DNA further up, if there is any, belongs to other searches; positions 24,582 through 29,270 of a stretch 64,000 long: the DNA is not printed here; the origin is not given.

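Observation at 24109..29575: Translationally coupled 152-aa and 1462-aa proteins (plus a 112-aa ORF) with no recognisable domains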

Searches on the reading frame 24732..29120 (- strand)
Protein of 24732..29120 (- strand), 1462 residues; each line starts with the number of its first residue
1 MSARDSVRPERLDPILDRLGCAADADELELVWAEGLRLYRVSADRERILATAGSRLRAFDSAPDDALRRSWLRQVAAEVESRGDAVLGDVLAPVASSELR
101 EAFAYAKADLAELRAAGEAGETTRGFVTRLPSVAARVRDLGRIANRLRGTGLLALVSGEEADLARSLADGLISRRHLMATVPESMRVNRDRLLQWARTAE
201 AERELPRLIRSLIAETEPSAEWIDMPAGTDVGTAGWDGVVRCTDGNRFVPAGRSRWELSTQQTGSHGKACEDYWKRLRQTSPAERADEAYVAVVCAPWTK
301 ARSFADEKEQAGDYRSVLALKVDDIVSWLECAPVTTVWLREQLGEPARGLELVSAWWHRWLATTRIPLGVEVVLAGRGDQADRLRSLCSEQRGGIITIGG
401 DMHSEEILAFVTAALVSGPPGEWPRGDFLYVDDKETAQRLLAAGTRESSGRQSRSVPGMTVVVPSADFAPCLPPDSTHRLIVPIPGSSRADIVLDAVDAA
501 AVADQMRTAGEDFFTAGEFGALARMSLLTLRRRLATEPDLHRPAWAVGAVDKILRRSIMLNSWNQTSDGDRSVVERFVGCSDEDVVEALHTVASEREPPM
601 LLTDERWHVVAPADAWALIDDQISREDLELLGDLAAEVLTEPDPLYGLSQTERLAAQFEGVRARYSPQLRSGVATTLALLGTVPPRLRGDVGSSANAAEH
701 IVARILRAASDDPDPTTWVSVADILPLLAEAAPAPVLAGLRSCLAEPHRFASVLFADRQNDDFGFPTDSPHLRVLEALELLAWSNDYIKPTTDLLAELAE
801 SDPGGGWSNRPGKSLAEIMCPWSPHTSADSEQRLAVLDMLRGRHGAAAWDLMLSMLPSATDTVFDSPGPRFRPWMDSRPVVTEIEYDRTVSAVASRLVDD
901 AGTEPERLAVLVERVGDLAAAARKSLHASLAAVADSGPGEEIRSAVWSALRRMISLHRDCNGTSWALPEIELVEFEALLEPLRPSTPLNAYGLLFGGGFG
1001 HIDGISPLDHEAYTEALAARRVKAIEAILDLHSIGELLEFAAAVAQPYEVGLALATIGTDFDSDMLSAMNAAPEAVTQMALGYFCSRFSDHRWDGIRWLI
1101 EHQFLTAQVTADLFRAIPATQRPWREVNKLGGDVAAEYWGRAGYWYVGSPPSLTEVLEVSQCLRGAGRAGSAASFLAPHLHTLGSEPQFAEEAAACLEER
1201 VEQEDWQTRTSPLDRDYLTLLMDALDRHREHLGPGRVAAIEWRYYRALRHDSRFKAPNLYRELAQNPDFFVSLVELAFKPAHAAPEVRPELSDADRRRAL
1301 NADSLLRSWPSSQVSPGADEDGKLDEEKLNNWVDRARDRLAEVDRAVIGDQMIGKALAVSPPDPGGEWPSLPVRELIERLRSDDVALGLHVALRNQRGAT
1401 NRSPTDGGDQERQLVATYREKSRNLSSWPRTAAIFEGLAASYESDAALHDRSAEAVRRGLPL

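Call 7: search_protein_families(library=pfam, proteins=[window:24732-29120:-], max_evalue=1)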
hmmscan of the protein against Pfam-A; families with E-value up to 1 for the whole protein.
window:24732-29120:- (1462 aa): 0 families

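Call 8: search_protein_families(library=padloc, proteins=[window:24732-29120:-], max_evalue=1)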
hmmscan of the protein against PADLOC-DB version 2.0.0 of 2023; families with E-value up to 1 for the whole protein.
window:24732-29120:- (1462 aa): 0 families

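Call 9: search_protein_families(library=ncbifam, proteins=[window:24732-29120:-], max_evalue=1)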
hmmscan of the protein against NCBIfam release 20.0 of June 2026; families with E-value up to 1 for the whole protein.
window:24732-29120:- (1462 aa): 1 family
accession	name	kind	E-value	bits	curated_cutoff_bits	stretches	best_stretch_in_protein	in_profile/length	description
TIGR01848.1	PHA_reg_PhaR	equivalog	0.064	13.7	109.45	1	49-88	28-67/107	polyhydroxyalkanoate synthesis repressor PhaR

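Call 13: find_homologous_proteins(query=window:24732-29120:-)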
Query window:24732-29120:- (1462 aa): 159 proteins with E <= 0.001 among 8000 candidates; the best 120 are listed.
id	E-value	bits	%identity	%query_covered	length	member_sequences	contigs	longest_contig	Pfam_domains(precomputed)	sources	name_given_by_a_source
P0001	0.0e+0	3253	99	100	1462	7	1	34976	-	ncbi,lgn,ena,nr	ncbi:MAG: hypothetical protein OXG91_12985 [bacterium]|nr:hypothetical protein [bacterium]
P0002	0.0e+0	2779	86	100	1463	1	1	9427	-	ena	-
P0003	0.0e+0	2756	85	100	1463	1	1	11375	-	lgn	-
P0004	0.0e+0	2716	84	100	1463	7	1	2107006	-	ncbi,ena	-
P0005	0.0e+0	2524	88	88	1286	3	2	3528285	-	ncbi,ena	-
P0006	0.0e+0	2448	76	100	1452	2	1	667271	-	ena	-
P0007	0.0e+0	2291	79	90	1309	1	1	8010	-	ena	-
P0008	0.0e+0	1640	59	88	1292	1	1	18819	-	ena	-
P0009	0.0e+0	1627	59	88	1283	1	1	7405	-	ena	-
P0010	0.0e+0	1619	59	88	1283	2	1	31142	-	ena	-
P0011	0.0e+0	1610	53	99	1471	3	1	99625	-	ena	-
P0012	0.0e+0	1609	59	88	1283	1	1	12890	-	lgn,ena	-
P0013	0.0e+0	1605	54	100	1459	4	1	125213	-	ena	-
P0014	0.0e+0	1604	54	99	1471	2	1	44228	-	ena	-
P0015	0.0e+0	1602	55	99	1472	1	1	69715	-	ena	-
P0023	0.0e+0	1557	52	100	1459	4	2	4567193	-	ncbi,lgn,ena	-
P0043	0.0e+0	1482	51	100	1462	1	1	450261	-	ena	-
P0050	0.0e+0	1453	50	98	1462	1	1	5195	-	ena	-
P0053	0.0e+0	1449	49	100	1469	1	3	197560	-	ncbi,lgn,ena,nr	ncbi:MAG: hypothetical protein F4086_19250 [Gemmatimonadetes bacterium]|nr:hypothetical protein [Aci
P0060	0.0e+0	1443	55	88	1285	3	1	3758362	-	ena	-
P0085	0.0e+0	1377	46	99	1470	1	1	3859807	-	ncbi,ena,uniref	ncbi:hypothetical protein [Candidatus Poriferisodalis sp.]|uniref:hypothetical protein n=1 Tax=Candi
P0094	0.0e+0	1364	48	99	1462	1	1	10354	-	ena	-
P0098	0.0e+0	1360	47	99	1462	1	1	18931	-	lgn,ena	-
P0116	0.0e+0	1321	47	98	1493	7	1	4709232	-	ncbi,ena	-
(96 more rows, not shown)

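Call 15: find_encoding_contigs(protein=P0023, flank=10000, max_places=3)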
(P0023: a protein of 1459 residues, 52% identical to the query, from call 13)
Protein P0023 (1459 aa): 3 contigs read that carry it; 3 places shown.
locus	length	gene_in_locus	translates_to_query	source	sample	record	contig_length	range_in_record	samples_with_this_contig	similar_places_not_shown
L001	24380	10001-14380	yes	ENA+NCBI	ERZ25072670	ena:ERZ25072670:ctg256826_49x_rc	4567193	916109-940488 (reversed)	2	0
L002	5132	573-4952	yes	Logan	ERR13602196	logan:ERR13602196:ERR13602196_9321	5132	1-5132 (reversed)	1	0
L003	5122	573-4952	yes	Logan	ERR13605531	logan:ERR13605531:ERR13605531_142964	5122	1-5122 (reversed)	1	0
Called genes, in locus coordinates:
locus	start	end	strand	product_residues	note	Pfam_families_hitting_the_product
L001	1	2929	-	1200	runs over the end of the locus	PF00176:SNF2-rel_dom, PF00270:DEAD, PF04851:ResIII, PF00271:Helicase_C, PF13020:NOV_C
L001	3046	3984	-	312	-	PF03747:ADP_ribosyl_GH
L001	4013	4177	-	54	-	-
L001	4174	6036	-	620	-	PF00270:DEAD (weak), PF13307:Helicase_C_2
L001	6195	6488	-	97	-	PF00782:DSPc (weak), PF22784:PTP-SAK, PF22785:Tc-R-P, PF22741:PTP-NADK (weak)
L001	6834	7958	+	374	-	-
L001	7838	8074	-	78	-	PF03747:ADP_ribosyl_GH (weak)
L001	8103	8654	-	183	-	PF22784:PTP-SAK, PF22785:Tc-R-P, PF00782:DSPc, PF22741:PTP-NADK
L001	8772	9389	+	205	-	-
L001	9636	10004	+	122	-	-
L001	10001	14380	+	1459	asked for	-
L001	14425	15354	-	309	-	PF03747:ADP_ribosyl_GH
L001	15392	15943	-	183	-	PF22784:PTP-SAK, PF22785:Tc-R-P, PF00782:DSPc, PF22741:PTP-NADK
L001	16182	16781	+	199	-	-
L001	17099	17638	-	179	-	PF22784:PTP-SAK, PF22785:Tc-R-P, PF00782:DSPc, PF22741:PTP-NADK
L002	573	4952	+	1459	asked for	-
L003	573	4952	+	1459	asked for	-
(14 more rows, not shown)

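Call 16: find_encoding_contigs(protein=P0085, flank=10000, max_places=3)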
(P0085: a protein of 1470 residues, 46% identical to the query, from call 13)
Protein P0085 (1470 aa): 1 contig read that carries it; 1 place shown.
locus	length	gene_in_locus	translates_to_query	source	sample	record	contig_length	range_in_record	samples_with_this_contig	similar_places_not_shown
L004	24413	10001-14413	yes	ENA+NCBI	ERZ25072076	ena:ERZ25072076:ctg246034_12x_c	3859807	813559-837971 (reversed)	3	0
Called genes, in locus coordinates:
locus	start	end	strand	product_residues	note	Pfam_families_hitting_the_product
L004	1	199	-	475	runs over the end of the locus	PF00171:Aldedh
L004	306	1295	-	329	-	-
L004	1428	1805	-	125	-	PF13560:HTH_31 (weak), PF01381:HTH_3 (weak)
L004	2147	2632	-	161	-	PF11969:DcpS_C, PF01230:HIT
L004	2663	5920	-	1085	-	PF18731:HEPN_Swt1, PF04465:DUF499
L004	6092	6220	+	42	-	-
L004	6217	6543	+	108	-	-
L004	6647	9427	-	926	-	PF06634:DUF1156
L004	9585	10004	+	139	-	-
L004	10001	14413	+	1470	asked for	-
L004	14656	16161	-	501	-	PF00078:RVT_1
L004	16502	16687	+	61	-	-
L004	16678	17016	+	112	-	-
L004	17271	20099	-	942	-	PF02463:SMC_N (faint), PF13476:AAA_23 (weak), PF13304:AAA_21 (weak)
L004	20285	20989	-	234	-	-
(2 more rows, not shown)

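Call 18: search_solved_structures(query=A1, max_evalue=10, show_alignments=2)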
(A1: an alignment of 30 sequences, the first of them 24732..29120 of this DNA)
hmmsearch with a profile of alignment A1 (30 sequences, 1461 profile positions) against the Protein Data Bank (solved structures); distinct sequences matched with E-value up to 10: 8.
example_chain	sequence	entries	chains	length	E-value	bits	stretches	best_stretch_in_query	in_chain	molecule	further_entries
7xft_A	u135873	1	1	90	0.23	12.1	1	974-1044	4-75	Putative zinc metalloprotease PA3649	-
7xfu_A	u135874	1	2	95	0.25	11.9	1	975-1046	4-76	Putative zinc metalloprotease PA3649,peptide GPAVLA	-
1d7a_A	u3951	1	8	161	0.29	11.7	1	452-553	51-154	PHOSPHORIBOSYLAMINOIMIDAZOLE CARBOXYLASE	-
1qcz_A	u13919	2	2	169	0.32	11.6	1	452-553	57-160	N5-CARBOXYAMINOIMIDAZOLE RIBONUCLEOTIDE MUTASE | Phosphoribosylaminoimidazole carboxylase catalytic subunit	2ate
2nsh_A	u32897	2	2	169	0.34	11.5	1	452-553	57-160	Phosphoribosylaminoimidazole carboxylase catalytic subunit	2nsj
2nsl_A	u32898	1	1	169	0.37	11.4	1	452-553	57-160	Phosphoribosylaminoimidazole carboxylase catalytic subunit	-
1rbl_M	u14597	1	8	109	0.64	10.6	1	708-744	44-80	RIBULOSE 1,5 BISPHOSPHATE CARBOXYLASE/OXYGENASE (SMALL CHAIN)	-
5w2b_A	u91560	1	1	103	2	9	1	1235-1272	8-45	Nucleoprotein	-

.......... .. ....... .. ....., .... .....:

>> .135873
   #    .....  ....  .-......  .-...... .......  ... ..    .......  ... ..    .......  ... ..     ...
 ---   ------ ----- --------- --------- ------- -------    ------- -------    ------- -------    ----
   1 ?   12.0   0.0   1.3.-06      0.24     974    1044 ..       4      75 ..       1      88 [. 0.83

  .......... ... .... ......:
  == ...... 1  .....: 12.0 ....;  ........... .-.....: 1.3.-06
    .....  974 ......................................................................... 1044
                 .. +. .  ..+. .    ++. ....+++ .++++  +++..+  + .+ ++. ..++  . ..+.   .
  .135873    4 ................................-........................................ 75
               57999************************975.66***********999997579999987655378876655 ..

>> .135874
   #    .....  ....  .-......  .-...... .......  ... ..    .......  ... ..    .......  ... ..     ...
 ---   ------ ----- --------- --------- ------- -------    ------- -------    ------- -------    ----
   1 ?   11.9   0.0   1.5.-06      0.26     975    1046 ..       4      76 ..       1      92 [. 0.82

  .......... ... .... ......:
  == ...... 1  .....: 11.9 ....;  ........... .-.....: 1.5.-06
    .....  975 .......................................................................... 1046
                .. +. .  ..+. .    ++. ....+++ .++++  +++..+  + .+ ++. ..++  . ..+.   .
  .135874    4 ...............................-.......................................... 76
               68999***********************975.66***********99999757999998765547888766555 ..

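Call 25: find_encoding_contigs(protein=P0004, flank=10000, max_places=2)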
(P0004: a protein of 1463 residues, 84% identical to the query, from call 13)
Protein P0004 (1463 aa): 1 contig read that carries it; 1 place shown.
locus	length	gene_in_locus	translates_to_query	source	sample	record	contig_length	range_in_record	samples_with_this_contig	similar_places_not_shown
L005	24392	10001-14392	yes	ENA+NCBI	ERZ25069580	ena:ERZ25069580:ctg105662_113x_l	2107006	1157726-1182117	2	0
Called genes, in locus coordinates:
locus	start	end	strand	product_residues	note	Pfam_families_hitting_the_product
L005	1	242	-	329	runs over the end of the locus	PF08240:ADH_N, PF00107:ADH_zinc_N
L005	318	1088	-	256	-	-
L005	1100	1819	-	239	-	-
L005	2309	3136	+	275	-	PF00378:ECH_1, PF16113:ECH_2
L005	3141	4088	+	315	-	PF00557:Peptidase_M24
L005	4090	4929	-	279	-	PF02645:DegV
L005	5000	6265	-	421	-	PF07690:MFS_1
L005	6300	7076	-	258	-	PF02660:G3P_acyltransf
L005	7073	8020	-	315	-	PF00586:AIRS, PF02769:AIRS_C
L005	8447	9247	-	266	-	PF01149:Fapy_DNA_glyco, PF06831:H2TH, PF06827:zf-FPG_IleRS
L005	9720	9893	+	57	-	-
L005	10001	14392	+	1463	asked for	-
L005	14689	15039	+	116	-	-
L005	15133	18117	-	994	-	-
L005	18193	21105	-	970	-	-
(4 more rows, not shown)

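Call 26: find_encoding_contigs(protein=P0116, flank=10000, max_places=2)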
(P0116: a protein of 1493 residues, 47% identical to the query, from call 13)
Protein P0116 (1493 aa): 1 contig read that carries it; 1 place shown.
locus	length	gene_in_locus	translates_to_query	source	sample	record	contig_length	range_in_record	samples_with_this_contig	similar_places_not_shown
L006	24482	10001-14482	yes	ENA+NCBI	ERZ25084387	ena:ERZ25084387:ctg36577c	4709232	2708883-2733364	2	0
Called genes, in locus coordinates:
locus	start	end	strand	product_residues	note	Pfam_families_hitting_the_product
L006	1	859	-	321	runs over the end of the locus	PF13936:HTH_38, PF00665:rve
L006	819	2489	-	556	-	PF19192:Response_reg_2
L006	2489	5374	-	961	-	PF13589:HATPase_c_3, PF19191:HEF_HK, PF02518:HATPase_c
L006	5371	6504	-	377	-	PF00145:DNA_methylase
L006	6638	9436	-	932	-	PF06634:DUF1156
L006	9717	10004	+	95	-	-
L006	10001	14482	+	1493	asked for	-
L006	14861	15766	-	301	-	PF03747:ADP_ribosyl_GH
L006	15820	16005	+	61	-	-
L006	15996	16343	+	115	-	-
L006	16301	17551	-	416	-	-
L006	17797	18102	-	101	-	PF02452:PemK_toxin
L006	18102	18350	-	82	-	-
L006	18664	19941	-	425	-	PF04326:SLFN_AlbA_2, PF13749:HATPase_c_4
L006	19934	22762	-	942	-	PF13476:AAA_23 (weak), PF02463:SMC_N (weak), PF13304:AAA_21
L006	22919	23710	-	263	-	-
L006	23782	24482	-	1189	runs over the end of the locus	PF00176:SNF2-rel_dom, PF00270:DEAD, PF04851:ResIII, PF00271:Helicase_C, PF13020:NOV_C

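Call 27: find_encoding_contigs(protein=P0053, flank=10000, max_places=2)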
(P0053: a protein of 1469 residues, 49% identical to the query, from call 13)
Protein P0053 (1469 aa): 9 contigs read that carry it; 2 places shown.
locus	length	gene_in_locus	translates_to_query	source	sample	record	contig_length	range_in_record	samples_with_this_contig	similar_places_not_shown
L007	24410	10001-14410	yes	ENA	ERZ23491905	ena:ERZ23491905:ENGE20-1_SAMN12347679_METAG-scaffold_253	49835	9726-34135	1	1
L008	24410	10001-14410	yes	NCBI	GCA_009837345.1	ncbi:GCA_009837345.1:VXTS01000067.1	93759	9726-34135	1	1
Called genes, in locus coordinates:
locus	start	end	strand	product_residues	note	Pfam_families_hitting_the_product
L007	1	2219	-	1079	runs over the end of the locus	PF18731:HEPN_Swt1, PF04465:DUF499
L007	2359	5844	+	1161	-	PF13289:SIR2_2, PF13212:DUF4020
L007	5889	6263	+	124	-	PF02604:PhdYeFM_antitox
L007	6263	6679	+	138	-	PF01850:PIN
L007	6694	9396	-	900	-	PF06634:DUF1156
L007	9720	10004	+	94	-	-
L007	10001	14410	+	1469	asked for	-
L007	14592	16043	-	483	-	-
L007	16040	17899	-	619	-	PF13289:SIR2_2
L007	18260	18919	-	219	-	PF13707:RloB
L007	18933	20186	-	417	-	PF13175:AAA_15 (faint), PF02463:SMC_N (faint), PF13304:AAA_21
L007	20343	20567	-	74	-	-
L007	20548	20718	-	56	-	PF09954:DUF2188 (weak)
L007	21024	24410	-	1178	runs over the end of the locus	PF00176:SNF2-rel_dom, PF00270:DEAD, PF04851:ResIII, PF00271:Helicase_C, PF13020:NOV_C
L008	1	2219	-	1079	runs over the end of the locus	PF18731:HEPN_Swt1, PF04465:DUF499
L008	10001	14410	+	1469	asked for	-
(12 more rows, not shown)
